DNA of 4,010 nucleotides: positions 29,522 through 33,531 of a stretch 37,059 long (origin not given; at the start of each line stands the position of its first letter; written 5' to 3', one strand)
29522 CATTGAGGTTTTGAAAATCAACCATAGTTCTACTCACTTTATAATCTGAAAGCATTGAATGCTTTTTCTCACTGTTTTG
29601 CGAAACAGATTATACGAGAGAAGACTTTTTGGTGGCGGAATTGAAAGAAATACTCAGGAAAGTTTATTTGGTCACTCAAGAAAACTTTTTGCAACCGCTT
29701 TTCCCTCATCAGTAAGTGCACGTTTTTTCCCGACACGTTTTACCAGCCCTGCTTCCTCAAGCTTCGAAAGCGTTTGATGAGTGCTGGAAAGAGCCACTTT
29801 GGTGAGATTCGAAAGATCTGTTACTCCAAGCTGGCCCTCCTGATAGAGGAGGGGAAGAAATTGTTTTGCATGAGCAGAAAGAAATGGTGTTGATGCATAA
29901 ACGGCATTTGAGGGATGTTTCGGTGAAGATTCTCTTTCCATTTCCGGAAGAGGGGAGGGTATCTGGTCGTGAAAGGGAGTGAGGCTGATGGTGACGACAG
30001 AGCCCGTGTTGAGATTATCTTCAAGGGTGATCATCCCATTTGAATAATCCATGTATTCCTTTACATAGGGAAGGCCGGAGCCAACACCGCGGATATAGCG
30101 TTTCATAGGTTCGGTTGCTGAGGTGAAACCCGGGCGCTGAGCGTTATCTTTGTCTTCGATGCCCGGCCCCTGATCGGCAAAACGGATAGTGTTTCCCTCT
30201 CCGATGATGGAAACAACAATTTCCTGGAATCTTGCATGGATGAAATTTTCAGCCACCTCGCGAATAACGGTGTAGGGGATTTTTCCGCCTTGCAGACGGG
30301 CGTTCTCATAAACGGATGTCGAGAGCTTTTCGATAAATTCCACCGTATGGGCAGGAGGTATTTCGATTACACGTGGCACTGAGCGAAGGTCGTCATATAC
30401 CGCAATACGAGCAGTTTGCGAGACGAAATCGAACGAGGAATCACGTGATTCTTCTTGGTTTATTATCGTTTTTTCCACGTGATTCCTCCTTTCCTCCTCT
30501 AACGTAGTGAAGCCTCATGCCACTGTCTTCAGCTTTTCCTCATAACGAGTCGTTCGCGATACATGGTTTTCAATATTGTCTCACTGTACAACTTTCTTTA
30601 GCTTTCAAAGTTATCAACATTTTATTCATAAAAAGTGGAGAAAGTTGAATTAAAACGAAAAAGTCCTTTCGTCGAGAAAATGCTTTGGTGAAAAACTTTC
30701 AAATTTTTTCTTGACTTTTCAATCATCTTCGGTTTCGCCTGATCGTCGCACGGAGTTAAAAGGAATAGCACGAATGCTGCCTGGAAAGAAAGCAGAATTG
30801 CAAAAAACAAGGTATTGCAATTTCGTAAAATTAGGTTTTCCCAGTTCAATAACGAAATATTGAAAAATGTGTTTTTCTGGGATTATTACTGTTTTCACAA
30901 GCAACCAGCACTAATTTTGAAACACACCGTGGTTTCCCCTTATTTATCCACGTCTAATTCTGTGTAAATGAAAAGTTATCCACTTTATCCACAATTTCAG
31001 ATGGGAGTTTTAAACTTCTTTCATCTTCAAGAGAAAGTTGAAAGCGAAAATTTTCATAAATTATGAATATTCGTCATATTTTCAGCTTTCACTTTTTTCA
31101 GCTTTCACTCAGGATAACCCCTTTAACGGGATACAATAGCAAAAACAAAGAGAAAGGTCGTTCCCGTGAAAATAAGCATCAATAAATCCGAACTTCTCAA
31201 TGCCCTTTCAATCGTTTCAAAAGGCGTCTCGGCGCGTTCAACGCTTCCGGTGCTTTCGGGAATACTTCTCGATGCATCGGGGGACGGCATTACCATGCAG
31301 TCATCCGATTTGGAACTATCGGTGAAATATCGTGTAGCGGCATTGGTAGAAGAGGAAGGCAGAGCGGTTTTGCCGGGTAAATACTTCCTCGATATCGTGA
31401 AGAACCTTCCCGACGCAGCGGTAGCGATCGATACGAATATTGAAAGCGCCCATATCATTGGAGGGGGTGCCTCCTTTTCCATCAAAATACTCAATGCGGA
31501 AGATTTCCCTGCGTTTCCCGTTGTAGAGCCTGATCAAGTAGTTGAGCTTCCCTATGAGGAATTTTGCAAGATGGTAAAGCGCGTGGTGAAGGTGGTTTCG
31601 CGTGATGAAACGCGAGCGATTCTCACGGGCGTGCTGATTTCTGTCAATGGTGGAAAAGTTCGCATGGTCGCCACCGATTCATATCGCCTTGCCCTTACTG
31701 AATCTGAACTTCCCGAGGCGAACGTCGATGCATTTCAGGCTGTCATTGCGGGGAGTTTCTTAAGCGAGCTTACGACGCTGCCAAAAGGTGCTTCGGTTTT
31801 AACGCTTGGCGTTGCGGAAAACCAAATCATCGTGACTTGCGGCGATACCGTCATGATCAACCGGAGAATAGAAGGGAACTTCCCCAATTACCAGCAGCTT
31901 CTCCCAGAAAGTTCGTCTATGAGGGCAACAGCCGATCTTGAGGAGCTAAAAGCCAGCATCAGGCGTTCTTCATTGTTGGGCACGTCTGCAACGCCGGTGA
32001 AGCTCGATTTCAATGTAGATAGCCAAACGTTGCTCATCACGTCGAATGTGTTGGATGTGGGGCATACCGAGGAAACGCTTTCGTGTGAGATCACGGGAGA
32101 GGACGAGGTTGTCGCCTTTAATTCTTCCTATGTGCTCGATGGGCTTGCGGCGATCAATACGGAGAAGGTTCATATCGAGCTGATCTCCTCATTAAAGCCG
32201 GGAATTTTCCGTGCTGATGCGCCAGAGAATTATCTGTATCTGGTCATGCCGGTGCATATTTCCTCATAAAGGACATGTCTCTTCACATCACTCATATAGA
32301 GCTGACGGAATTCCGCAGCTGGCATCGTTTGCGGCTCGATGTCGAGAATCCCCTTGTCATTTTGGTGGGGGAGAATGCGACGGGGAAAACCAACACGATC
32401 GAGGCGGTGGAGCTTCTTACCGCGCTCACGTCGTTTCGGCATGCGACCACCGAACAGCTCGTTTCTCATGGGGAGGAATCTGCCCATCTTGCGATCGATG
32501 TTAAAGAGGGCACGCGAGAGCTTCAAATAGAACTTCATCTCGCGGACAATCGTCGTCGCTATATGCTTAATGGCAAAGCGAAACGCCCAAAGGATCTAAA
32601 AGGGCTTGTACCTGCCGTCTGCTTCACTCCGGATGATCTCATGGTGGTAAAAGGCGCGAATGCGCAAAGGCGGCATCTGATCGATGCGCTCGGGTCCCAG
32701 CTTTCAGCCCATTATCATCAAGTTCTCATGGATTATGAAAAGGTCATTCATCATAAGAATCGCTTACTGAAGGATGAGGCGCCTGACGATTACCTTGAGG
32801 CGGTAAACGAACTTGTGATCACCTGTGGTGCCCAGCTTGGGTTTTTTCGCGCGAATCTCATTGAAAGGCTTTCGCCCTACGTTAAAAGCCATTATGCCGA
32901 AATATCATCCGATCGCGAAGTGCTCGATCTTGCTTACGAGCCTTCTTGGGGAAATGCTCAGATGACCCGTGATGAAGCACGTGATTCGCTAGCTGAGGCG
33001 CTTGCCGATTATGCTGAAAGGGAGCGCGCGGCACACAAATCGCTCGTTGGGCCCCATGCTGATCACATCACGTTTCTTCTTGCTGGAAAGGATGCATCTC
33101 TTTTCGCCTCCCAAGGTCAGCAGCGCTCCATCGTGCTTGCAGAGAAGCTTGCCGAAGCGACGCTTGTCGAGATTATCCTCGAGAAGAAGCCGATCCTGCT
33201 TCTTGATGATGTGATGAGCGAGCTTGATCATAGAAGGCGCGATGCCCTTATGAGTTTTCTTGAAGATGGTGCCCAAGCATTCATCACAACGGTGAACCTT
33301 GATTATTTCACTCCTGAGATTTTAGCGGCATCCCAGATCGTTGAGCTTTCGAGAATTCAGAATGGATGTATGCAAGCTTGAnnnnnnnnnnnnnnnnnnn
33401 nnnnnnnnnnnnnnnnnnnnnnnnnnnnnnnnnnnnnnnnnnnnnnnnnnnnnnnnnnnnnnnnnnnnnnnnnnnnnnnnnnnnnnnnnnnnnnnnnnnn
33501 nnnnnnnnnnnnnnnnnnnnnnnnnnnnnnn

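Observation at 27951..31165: dnaA is inverted relative to dnaN and separated from oriC by an extra gene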

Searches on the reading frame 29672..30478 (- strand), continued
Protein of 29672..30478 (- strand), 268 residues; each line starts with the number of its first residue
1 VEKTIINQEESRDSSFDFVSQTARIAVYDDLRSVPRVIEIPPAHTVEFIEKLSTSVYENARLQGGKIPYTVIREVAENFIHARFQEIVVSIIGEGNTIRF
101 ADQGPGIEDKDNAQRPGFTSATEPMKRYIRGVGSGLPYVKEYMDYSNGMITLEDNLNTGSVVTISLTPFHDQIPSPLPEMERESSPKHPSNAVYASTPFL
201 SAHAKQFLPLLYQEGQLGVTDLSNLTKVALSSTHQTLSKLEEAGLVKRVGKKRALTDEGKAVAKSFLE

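Call 44: find_homologous_proteins(query=P0270)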
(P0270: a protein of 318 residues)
Query P0270 (318 aa): 557 proteins with E <= 0.001 among 8000 candidates; the best 120 are listed.
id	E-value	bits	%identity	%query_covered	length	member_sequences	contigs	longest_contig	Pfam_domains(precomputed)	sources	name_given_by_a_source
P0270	4.0e-199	678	100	100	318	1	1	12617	PF02518.32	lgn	-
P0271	3.5e-117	409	74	82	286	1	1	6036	PF02518.32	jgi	jgi:hypothetical protein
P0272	7.3e-116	405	74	82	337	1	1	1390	PF02518.32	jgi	jgi:hypothetical protein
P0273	5.9e-111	389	73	81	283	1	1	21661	PF02518.32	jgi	jgi:hypothetical protein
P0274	1.7e-101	358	57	100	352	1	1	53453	PF02518.32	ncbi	-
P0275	6.6e-98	346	63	81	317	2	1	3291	PF02518.32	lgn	-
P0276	1.2e-97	345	56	100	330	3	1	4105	PF02518.32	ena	-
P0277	3.1e-96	340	56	100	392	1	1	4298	PF02518.32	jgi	jgi:hypothetical protein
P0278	4.4e-96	340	63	82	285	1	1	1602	PF02518.32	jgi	-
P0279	3.1e-92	327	62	81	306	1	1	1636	PF02518.32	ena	-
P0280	1.2e-89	319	61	81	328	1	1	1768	PF02518.32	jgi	jgi:hypothetical protein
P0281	2.9e-87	311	59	82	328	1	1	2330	PF02518.32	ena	-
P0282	2.2e-84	301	59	76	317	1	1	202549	PF02518.32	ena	-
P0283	2.1e-76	275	46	100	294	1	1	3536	PF02518.32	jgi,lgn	jgi:anti-sigma regulatory factor (Ser/Thr protein kinase)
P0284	9.4e-73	263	50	82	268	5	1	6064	PF01978.26,PF02518.32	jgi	-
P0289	2.1e-71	259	52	80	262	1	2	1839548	PF02518.32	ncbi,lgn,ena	-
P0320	5.6e-69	251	49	86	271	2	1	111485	PF02518.32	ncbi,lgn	ncbi:MAG TPA: ATP-binding protein [Coriobacteriia bacterium]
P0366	6.9e-67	244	52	80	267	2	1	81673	PF02518.32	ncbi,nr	ncbi:MAG: ATP-binding protein [Actinomycetota bacterium]|nr:ATP-binding protein [Actinomycetota bact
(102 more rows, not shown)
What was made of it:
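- Closest known: DIP2311 of Corynebacterium diphtheriae. Same: JGI names some family members 'anti-sigma regulatory factor (Ser/Thr protein kinase)' (call 44).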

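Call 45: find_encoding_contigs(protein=P0289, flank=6000, max_places=1)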
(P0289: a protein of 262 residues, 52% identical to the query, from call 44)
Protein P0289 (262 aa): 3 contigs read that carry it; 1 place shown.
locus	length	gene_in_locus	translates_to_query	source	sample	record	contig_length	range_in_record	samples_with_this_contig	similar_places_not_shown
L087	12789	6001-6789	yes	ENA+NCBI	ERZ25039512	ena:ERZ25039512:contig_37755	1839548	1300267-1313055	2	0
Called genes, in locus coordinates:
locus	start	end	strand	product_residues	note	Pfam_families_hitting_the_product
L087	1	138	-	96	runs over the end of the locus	PF12732:YtxH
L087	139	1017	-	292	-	PF02195:ParB_N, PF17762:HTH_ParB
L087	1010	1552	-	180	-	PF13614:AAA_31, PF01656:CbiA, PF06564:CBP_BcsQ (weak)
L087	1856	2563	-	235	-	PF02527:GidB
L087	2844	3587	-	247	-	PF14804:Jag_N, PF13083:KH_KhpA-B, PF01424:R3H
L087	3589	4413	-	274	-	PF02096:60KD_IMP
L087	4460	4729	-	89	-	PF01809:YidD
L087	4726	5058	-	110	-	PF00825:Ribonuclease_P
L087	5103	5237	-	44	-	PF00468:Ribosomal_L34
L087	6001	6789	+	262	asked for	PF02518:HATPase_c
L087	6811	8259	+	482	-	PF11638:DnaA_N, PF00308:Bac_DnaA, PF01695:IstB_IS21 (weak), PF00004:AAA (weak), PF08299:Bac_DnaA_C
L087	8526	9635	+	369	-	PF00712:DNA_pol3_beta, PF02767:DNA_pol3_beta_2, PF02768:DNA_pol3_beta_3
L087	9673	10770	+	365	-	PF02463:SMC_N, PF13175:AAA_15, PF13476:AAA_23, PF13304:AAA_21 (weak)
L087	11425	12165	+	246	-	PF02518:HATPase_c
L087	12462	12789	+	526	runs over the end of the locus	PF00204:DNA_gyraseB, PF01751:Toprim, PF00986:DNA_gyraseB_C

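Call 46: find_encoding_contigs(protein=P0320, flank=6000, max_places=1)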
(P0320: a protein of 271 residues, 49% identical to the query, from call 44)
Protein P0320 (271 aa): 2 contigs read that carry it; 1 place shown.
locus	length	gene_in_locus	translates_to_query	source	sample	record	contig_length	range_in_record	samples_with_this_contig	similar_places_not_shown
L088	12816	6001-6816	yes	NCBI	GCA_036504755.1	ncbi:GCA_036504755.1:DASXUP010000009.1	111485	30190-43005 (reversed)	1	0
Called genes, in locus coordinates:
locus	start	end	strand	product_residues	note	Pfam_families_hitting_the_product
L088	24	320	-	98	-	PF12732:YtxH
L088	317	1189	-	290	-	PF02195:ParB_N, PF17762:HTH_ParB, PF23433:DUF7119 (weak)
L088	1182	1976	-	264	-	PF00142:Fer4_NifH, PF01656:CbiA, PF02374:ArsA_ATPase, PF06564:CBP_BcsQ, PF09140:MipZ, PF10609:ParA, PF13614:AAA_31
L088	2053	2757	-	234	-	PF02527:GidB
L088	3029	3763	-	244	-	PF14804:Jag_N, PF13083:KH_KhpA-B, PF01424:R3H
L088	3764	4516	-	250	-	PF02096:60KD_IMP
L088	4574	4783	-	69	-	PF01809:YidD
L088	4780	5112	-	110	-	PF00825:Ribonuclease_P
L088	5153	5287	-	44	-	PF00468:Ribosomal_L34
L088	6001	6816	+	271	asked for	PF02518:HATPase_c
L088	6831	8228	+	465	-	PF11638:DnaA_N, PF00308:Bac_DnaA, PF08299:Bac_DnaA_C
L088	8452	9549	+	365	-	PF00712:DNA_pol3_beta, PF02767:DNA_pol3_beta_2, PF02768:DNA_pol3_beta_3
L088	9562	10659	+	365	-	PF02463:SMC_N, PF13175:AAA_15 (weak), PF13476:AAA_23 (weak), PF13304:AAA_21 (faint)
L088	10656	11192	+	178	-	PF05258:DciA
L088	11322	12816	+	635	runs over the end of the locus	PF02518:HATPase_c, PF00204:DNA_gyraseB, PF01751:Toprim, PF00986:DNA_gyraseB_C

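Call 47: find_encoding_contigs(protein=P0366, flank=6000, max_places=1)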
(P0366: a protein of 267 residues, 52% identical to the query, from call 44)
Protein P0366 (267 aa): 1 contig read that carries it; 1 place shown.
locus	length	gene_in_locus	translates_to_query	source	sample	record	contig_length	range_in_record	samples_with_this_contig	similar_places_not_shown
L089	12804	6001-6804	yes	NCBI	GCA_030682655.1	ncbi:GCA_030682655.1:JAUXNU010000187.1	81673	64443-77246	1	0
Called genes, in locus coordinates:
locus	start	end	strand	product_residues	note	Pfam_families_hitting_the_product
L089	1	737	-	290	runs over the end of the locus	PF02195:ParB_N, PF17762:HTH_ParB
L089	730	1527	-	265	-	PF00142:Fer4_NifH, PF01656:CbiA, PF02374:ArsA_ATPase (weak), PF06564:CBP_BcsQ, PF09140:MipZ, PF10609:ParA, PF13614:AAA_31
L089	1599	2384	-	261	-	PF02527:GidB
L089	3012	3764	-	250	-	PF14804:Jag_N, PF13083:KH_KhpA-B, PF01424:R3H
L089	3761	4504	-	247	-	PF02096:60KD_IMP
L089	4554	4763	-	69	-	PF01809:YidD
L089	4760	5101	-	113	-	PF00825:Ribonuclease_P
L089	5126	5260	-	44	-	PF00468:Ribosomal_L34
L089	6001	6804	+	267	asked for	PF02518:HATPase_c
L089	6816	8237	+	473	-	PF11638:DnaA_N, PF00308:Bac_DnaA, PF00004:AAA (weak), PF08299:Bac_DnaA_C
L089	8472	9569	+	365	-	PF00712:DNA_pol3_beta, PF02767:DNA_pol3_beta_2, PF02768:DNA_pol3_beta_3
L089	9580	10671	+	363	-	PF02463:SMC_N, PF13175:AAA_15, PF13476:AAA_23, PF13304:AAA_21 (weak)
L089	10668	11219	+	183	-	PF05258:DciA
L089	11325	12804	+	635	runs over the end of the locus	PF02518:HATPase_c, PF00204:DNA_gyraseB, PF01751:Toprim, PF00986:DNA_gyraseB_C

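Call 60: search_protein_families(library=padloc, proteins=[window:29672-30478:-], max_evalue=0.01)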
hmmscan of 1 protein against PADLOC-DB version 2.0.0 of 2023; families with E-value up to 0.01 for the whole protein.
window:29672-30478:- (268 aa): 9 families
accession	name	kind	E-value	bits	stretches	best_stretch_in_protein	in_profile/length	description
PDLC01268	CasR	-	2.4e-05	22.4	1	199-253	120-172/179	"CAS-I,CAS-II,CAS-III,CAS-IV,CAS-V,CAS-VI; associated_signaling"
PDLC01434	CasR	-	3.9e-05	21.6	1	200-254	126-181/191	"CAS-I,CAS-II,CAS-III,CAS-IV,CAS-V,CAS-VI; associated_signaling"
PDLC01044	Csa3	-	5.3e-05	21.2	1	210-262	144-193/194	Type I-A associated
PDLC01850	CARF3--CARF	-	0.00024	19.1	1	187-263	130-208/209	-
PDLC04370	PDC-M05A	-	0.00057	17.8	1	203-257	17-73/194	-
PDLC01879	CARF3--CARF_TM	-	0.0015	16.2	1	210-264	164-218/222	-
PDLC01438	Csa3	-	0.0017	16.5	1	205-252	151-194/305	"CAS-I,CAS-II,CAS-III,CAS-IV,CAS-V,CAS-VI; associated_signaling"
PDLC01848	CARF3--CARF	-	0.003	15.3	1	213-264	147-194/197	-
PDLC01858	CARF3--CARF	-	0.0044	14.9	1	200-261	142-202/204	-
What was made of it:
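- Tried and rejected: PADLOC gives only wHTH-level hits (call 60).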

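Call 64: search_protein_families(library=pfam, proteins=[L004:4565-5125:-], max_evalue=1)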
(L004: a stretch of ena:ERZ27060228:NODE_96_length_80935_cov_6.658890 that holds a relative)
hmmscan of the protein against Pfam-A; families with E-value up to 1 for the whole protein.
L004:4565-5125:- (186 aa): 1 family
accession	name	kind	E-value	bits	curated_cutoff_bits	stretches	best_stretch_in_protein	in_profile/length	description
PF24098.1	DUF7380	-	0.037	14.3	27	1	115-161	71-117/177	Domain of unknown function (DUF7380)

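Call 68: list_cluster_members(proteins=[P0160, P0177, P0187, P0197, P0203, P0210, P0228, P0235, P0250, P0253])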
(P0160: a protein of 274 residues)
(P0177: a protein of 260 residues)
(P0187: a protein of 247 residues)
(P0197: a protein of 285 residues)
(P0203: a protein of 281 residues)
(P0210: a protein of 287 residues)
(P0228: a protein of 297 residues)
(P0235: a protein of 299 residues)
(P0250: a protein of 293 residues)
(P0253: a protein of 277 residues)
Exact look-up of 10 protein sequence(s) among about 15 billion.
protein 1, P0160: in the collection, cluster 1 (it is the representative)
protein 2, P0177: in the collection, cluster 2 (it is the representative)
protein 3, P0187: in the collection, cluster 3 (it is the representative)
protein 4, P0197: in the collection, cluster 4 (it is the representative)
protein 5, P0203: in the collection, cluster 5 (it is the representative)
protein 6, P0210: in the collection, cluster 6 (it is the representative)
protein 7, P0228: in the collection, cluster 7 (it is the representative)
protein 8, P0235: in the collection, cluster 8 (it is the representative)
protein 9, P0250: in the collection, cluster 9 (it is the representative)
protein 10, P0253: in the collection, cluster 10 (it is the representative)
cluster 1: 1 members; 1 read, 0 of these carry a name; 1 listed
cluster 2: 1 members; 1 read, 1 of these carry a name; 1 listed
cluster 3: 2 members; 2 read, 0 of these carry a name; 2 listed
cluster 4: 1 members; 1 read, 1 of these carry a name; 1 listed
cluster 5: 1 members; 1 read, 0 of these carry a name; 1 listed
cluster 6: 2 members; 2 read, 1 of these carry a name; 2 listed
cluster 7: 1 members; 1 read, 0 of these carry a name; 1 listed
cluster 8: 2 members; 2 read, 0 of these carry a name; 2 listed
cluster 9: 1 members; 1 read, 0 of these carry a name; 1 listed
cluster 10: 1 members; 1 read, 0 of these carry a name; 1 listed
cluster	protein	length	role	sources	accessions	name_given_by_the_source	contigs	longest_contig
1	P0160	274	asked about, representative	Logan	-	-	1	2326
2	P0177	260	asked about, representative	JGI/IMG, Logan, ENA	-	predicted transcriptional regulator/anti-sigma regulatory factor (Ser/Thr protein kinase)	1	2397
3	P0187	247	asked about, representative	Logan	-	-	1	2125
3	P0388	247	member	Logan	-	-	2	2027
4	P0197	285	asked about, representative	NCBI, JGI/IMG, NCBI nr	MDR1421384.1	MAG: MarR family transcriptional regulator [Coriobacteriales bacterium] | ribosomal protein S25 | MarR family transcriptional regulator [Coriobacteriales bacterium]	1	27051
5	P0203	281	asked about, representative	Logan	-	-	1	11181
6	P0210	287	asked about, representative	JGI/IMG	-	hypothetical protein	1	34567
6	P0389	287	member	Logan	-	-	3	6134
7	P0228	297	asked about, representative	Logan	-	-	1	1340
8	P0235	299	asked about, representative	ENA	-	-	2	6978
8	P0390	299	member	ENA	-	-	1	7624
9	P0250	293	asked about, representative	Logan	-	-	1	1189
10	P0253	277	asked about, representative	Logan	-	-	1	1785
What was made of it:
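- Tried and rejected: Look-ups returned mostly unnamed metagenome proteins (call 68).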

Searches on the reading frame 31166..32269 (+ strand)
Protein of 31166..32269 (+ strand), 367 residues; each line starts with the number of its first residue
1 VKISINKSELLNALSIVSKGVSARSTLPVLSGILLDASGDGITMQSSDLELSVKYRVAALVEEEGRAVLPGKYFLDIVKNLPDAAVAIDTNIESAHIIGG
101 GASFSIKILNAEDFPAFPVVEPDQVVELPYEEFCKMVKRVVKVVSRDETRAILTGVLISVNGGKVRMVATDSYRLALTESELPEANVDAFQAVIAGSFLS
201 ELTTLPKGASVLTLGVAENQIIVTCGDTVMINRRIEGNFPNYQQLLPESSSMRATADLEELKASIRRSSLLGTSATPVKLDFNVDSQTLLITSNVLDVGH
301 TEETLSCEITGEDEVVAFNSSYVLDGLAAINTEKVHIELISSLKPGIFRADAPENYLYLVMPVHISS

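Call 5: search_protein_families(library=pfam, proteins=[window:31166-32269:+])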
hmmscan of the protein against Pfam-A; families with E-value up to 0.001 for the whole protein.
window:31166-32269:+ (367 aa): 3 families
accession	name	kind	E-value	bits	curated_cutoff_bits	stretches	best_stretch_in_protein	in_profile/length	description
PF00712.24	DNA_pol3_beta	-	2.2e-40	138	24.4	2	1-117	1-119/120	DNA polymerase III beta subunit, N-terminal domain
PF02767.21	DNA_pol3_beta_2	-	1.4e-26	93.5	27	1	128-241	2-116/116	DNA polymerase III beta subunit, central domain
PF02768.20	DNA_pol3_beta_3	-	1.5e-23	83.3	27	1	244-363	2-120/121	DNA polymerase III beta subunit, C-terminal domain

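Call 6: search_protein_families(library=ncbifam, proteins=[window:31166-32269:+])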
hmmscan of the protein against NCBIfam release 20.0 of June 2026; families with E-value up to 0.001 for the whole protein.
window:31166-32269:+ (367 aa): 3 families
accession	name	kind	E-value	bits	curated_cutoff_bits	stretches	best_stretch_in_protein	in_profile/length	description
TIGR00663.1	dnan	equivalog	1.7e-88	297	137.65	1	1-364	1-366/367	DNA polymerase III subunit beta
NF004184.0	PRK05643.3-2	equivalog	1.1e-46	159.5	443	1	1-363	1-373/375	DNA polymerase III subunit beta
NF011508.0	PRK14946.1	equivalog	2.5e-10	40.1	513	1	1-184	1-186/366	DNA polymerase III subunit beta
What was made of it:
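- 31166..32269 (+): dnaN. It is the right flank, outside the flipped cassette, and is followed by recF (32275-33381), a 179-aa gene (33366-33905) and gyrB (34128-36074). Calls 5, 6.
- Checked: dnaN 31166-32269 (+), recF 32275-33381 (+), gyrB 34128-36074 (+) (calls 5, 6).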

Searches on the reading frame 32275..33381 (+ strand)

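Call 5: search_protein_families(library=pfam, proteins=[window:32275-33381:+])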
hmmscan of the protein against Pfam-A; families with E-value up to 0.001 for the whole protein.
window:32275-33381:+ (368 aa): 5 families
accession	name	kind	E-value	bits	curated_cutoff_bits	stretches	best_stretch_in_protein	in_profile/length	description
PF02463.25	SMC_N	-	2.6e-18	66.7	40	1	5-346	2-203/220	RecF/RecN/SMC N terminal domain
PF13304.12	AAA_21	-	5.1e-08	33.8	27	1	28-106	2-82/304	AAA domain, putative AbiEii toxin, Type IV TA system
PF13476.12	AAA_23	-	4.5e-07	31.1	27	1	8-126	2-87/201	AAA domain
PF13175.12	AAA_15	-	3e-06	27.5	32.1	1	5-77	3-73/374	AAA ATPase domain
PF11398.14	DUF2813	-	0.00011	22.1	21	1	4-54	2-51/372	Protein of unknown function (DUF2813)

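Call 6: search_protein_families(library=ncbifam, proteins=[window:32275-33381:+])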
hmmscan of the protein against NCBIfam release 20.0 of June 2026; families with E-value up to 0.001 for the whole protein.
window:32275-33381:+ (368 aa): 6 families
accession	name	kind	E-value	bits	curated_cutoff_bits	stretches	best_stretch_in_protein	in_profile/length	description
TIGR00611.2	recf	equivalog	4.6e-89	298.9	172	1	5-340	1-339/339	DNA replication/repair protein RecF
NF010680.0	PRK14079.1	equivalog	5.4e-61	206.5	386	1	7-342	5-328/349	recombination protein F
NF047739.1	antiphage_MADS3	equivalog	8.5e-08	31.7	420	1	5-104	2-106/427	methylation-associated defense system AAA family ATPase MAD3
NF041760.1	PtuA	equivalog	1.1e-07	31.1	500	1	3-48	50-95/524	retron Ec78 anti-phage system effector ATPase PtuA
NF045487.1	ASRP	equivalog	2e-07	30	300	1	296-340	547-590/593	archaea-specific SMC-related protein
NF041034.1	Rad50_Sulf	equivalog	5.8e-05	21.1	1000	1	4-89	2-86/872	DNA double-strand break repair ATPase Rad50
